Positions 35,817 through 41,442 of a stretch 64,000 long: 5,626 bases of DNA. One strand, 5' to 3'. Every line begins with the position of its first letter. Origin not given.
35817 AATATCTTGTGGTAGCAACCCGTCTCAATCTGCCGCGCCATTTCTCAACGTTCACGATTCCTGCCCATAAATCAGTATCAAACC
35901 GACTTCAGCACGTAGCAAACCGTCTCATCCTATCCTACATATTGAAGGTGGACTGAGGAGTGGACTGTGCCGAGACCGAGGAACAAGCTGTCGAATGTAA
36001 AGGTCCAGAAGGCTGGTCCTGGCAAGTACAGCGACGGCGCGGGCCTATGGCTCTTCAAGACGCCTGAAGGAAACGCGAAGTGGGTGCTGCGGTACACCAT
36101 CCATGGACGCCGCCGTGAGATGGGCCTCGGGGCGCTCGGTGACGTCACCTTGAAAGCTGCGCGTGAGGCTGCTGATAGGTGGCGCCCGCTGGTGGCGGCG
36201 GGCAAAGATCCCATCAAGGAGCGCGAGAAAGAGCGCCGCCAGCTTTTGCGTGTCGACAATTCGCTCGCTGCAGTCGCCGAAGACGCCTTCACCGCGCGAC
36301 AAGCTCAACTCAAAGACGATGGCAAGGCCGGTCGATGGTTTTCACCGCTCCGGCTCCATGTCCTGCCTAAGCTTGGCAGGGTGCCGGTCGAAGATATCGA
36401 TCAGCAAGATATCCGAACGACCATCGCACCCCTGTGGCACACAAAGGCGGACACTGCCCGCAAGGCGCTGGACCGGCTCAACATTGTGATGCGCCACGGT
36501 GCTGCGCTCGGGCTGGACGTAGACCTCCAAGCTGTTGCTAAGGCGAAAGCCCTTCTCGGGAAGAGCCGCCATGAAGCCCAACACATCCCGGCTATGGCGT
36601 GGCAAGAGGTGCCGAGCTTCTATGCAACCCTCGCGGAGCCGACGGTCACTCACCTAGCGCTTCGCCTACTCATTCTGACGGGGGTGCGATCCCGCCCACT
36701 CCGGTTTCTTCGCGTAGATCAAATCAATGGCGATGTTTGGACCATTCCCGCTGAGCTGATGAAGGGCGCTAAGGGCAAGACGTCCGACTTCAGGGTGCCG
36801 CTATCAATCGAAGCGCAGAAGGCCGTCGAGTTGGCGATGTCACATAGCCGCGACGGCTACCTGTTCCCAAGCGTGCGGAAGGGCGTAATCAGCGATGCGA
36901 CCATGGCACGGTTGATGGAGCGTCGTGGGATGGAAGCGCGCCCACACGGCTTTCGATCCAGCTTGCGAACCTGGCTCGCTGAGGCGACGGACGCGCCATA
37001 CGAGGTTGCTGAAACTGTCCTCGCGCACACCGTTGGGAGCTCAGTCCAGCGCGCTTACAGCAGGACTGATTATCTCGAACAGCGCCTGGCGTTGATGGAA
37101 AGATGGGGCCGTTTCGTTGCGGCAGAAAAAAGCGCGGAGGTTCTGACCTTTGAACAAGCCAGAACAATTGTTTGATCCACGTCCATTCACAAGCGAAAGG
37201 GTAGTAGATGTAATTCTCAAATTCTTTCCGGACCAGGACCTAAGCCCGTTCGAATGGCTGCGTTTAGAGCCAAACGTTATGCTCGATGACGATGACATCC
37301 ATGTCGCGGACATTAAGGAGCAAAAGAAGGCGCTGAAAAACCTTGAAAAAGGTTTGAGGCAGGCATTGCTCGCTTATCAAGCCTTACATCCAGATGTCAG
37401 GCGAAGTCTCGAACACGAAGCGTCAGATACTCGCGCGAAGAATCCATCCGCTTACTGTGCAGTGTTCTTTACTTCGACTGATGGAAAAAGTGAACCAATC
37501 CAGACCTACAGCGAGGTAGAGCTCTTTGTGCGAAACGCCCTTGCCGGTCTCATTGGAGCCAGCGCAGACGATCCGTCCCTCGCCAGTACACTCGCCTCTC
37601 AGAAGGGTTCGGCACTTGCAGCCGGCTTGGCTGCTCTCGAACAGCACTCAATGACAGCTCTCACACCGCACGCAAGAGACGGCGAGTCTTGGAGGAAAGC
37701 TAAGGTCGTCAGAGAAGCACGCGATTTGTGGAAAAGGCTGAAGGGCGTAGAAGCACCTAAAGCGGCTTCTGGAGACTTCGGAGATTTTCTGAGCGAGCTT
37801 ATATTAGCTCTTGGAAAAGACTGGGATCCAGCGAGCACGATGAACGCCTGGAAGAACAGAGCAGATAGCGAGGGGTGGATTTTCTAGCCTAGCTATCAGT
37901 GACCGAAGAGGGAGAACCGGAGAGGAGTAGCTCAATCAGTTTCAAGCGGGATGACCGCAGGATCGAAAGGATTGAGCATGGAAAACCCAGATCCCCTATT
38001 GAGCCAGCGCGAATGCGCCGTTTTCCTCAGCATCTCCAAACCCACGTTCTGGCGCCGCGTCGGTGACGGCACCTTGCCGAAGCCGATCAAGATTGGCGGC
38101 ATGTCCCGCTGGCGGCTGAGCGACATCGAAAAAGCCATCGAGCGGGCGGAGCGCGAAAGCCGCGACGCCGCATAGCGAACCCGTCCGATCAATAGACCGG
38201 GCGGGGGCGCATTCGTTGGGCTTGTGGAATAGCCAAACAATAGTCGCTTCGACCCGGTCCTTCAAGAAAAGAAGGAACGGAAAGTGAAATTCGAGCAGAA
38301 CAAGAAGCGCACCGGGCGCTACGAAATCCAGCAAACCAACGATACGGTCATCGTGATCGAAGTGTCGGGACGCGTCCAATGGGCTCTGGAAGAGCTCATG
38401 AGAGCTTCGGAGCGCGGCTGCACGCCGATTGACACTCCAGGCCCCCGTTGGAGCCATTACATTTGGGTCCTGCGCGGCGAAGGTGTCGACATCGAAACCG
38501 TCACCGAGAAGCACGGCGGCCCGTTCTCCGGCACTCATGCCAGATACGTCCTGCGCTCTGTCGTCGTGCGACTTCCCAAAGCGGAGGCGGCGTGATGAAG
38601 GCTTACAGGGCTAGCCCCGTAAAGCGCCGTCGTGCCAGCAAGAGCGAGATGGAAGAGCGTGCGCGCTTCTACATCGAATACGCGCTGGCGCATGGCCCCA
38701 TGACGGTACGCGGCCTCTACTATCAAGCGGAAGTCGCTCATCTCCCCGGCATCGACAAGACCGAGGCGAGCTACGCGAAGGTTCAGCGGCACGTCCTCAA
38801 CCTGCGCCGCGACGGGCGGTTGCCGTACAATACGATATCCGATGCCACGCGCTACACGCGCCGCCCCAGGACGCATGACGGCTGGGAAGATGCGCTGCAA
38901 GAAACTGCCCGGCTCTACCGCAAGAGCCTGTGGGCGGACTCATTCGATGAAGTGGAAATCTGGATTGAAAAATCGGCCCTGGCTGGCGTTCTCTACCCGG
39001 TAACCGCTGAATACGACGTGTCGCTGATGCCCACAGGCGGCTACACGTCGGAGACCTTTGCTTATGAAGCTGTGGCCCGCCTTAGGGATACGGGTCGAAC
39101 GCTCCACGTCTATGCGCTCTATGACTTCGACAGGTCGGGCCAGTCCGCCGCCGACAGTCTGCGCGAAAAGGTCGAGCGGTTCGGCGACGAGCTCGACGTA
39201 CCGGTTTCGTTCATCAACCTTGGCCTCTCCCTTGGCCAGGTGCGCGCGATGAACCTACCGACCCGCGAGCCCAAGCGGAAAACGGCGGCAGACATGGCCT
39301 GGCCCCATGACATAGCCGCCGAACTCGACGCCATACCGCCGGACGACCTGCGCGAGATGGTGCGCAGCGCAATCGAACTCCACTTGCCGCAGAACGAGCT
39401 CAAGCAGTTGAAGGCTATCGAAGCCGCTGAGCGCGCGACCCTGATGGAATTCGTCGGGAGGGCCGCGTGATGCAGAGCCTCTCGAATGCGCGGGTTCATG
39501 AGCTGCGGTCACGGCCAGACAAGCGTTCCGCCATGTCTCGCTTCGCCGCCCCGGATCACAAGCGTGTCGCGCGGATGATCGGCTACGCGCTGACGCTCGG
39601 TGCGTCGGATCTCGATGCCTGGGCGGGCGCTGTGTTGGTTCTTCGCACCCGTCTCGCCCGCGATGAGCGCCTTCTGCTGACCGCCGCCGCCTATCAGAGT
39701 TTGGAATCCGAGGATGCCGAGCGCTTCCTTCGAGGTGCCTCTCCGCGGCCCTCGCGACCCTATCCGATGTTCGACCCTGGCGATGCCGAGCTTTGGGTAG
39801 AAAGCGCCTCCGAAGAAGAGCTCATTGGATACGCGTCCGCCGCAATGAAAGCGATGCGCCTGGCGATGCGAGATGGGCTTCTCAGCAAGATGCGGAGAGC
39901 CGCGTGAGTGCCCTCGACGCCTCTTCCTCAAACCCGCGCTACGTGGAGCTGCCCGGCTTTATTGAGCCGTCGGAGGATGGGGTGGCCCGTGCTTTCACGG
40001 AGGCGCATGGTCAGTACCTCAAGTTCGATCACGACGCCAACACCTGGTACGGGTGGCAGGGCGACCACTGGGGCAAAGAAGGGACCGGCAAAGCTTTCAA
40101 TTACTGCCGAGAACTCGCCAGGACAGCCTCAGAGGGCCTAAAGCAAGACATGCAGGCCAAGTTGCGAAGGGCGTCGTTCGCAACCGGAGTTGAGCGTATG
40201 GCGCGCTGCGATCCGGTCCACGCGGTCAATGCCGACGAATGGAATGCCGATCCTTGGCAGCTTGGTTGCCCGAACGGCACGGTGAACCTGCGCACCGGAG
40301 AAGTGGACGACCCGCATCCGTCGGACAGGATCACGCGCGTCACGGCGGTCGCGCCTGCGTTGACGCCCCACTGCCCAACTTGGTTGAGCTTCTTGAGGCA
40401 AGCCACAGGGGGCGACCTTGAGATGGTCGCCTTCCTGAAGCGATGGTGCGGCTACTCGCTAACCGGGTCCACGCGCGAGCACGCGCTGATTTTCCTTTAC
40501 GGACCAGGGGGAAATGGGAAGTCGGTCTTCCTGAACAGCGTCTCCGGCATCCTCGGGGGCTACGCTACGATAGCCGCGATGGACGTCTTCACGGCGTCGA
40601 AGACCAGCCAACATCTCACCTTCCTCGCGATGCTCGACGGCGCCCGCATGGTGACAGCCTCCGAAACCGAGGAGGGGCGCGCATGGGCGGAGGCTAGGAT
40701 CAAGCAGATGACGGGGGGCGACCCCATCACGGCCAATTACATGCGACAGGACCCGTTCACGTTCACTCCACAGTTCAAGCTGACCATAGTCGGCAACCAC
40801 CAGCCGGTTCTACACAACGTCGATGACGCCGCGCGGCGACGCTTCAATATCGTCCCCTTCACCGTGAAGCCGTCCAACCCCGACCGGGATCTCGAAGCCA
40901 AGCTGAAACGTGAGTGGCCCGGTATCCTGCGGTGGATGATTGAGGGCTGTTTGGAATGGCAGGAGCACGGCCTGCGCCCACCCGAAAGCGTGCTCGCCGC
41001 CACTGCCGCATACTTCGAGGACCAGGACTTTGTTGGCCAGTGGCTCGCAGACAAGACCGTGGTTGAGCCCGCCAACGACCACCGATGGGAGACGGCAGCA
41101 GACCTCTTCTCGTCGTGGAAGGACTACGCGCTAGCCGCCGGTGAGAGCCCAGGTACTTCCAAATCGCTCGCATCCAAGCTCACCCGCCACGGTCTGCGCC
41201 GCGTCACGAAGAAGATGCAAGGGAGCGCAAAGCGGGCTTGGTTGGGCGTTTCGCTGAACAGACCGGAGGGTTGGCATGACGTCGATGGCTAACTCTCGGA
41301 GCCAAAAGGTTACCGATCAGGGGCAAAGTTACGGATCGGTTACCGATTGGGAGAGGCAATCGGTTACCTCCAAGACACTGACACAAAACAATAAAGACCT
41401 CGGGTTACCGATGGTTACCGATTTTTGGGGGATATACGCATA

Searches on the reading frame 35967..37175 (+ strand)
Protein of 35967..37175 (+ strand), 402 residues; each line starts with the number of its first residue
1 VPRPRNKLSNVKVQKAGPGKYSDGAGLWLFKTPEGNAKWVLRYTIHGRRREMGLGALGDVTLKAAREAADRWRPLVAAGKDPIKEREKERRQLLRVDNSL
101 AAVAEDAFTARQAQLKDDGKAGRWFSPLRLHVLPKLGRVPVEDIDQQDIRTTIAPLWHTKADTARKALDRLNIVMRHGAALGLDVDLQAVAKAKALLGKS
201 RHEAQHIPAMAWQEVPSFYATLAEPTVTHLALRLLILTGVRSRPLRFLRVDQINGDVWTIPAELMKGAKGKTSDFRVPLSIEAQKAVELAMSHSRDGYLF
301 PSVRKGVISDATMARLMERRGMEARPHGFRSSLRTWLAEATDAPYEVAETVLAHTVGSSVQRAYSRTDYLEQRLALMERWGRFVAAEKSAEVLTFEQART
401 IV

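Call 9: search_protein_families(library=pfam, proteins=[window:35967-37175:+], max_evalue=0.001)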
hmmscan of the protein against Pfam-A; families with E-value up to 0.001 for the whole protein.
window:35967-37175:+ (402 aa): 3 families
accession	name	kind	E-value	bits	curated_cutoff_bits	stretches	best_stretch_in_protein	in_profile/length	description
PF13356.12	Arm-DNA-bind_3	-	3.9e-19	69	27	1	9-89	2-83/83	Arm DNA-binding domain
PF00589.27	Phage_integrase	-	1.6e-12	48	27.1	1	213-368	6-169/172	Phage integrase family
PF22022.2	Phage_int_M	-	2.5e-11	44.1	27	1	101-183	2-84/96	Phage integrase central domain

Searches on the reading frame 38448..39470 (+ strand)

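Call 9: search_protein_families(library=pfam, proteins=[window:38448-39470:+], max_evalue=0.001)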
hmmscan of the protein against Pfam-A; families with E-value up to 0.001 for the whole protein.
window:38448-39470:+ (340 aa): 0 families

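Call 71: search_protein_families(library=phrogs, proteins=[window:38448-39470:+], max_evalue=0.001)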
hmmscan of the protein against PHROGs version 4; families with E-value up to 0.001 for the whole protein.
window:38448-39470:+ (340 aa): 1 family
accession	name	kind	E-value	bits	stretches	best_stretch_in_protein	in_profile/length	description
phrog_6247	-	DNA, RNA and nucleotide metabolism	1.6e-39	136.9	1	76-336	27-289/303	DNA topoisomerase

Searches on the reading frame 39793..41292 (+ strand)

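Call 9: search_protein_families(library=pfam, proteins=[window:39793-41292:+], max_evalue=0.001)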
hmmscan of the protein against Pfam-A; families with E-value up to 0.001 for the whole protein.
window:39793-41292:+ (499 aa): 2 families
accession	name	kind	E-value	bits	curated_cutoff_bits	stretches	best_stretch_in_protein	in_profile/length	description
PF08706.16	D5_N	-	2e-23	83.8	22.4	1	65-205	1-144/145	D5 N terminal like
PF19263.5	DUF5906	-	1.4e-14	55.1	27.6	1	235-349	1-114/114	Family of unknown function (DUF5906)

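Call 71: search_protein_families(library=phrogs, proteins=[window:39793-41292:+], max_evalue=0.001)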
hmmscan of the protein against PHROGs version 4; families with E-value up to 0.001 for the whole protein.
window:39793-41292:+ (499 aa): 11 families
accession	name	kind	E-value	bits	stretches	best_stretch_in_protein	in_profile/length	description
phrog_6088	-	DNA, RNA and nucleotide metabolism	3.9e-110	370.5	1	54-490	327-765/772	DNA primase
phrog_1156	-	DNA, RNA and nucleotide metabolism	1.2e-101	342.6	1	50-491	355-828/855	DNA primase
phrog_2478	-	DNA, RNA and nucleotide metabolism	4.7e-99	333.7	1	30-490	376-842/854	DNA polymerase/primase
phrog_1829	-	DNA, RNA and nucleotide metabolism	1.3e-84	285.8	1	64-489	329-756/772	DNA primase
phrog_16950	-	DNA, RNA and nucleotide metabolism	1.8e-66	225.6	1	130-427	454-768/843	DNA primase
phrog_864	-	DNA, RNA and nucleotide metabolism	4.6e-57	195.2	1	145-487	279-624/1064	DNA primase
phrog_1883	-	DNA, RNA and nucleotide metabolism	1.8e-54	186.3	1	125-489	387-748/756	DNA helicase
phrog_7601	-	unknown function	6.4e-26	92.4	1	220-477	10-264/289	-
phrog_16213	-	DNA, RNA and nucleotide metabolism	8.9e-17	61.6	1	157-448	316-609/732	DNA primase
phrog_2249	-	DNA, RNA and nucleotide metabolism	4.4e-10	39.9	1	82-453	381-745/802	DNA primase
phrog_24712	-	unknown function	0.0002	20.4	1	184-357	429-596/801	-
